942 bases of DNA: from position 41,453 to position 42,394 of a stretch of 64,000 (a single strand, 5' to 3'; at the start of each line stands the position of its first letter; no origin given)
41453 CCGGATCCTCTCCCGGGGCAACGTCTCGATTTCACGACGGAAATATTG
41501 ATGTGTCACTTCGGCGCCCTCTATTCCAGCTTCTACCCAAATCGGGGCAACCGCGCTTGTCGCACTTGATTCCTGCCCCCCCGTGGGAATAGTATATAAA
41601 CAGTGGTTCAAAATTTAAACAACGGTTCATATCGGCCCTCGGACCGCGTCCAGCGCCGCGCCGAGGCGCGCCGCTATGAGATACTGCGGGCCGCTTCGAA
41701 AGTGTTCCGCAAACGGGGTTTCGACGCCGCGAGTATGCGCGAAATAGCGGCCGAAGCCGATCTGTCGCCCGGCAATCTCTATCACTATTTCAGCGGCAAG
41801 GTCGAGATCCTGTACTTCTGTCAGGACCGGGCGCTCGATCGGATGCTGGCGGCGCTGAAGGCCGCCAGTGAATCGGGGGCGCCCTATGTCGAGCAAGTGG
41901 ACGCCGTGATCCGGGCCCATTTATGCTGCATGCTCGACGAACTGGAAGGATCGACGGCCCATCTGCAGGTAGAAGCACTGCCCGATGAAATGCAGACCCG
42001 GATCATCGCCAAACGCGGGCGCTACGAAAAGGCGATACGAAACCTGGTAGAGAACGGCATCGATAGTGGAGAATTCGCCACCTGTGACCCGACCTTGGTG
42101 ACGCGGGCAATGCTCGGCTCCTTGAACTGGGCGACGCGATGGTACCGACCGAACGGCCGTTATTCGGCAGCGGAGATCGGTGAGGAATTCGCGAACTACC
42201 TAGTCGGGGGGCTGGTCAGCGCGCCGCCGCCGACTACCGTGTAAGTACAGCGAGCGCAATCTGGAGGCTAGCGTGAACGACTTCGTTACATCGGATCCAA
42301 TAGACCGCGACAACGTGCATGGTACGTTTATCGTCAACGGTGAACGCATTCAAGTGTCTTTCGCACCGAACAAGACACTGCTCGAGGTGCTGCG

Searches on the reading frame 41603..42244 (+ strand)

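Call 87: search_protein_families(library=pfam, proteins=[window:41603-42244:+], max_evalue=0.1)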
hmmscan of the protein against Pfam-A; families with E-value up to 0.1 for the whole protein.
window:41603-42244:+ (213 aa): 5 families
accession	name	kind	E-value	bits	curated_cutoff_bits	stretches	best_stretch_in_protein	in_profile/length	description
PF17932.6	TetR_C_24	-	1.6e-28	99.7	26.4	1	93-204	2-114/114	Tetracyclin repressor-like, C-terminal domain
PF00440.29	TetR_N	-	5.9e-16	58.4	24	1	27-70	1-44/47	Bacterial regulatory proteins, tetR family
PF21351.2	TetR_C_41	-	0.0026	18.5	27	1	141-183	44-87/108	Tetracyclin repressor-like, C-terminal domain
PF17935.6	TetR_C_27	-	0.0039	17.7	26.1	1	139-171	46-78/106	Tetracyclin repressor-like, C-terminal domain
PF16925.10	TetR_C_13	-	0.042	14.7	27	1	123-175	34-87/109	Tetracyclin repressor-like, C-terminal domain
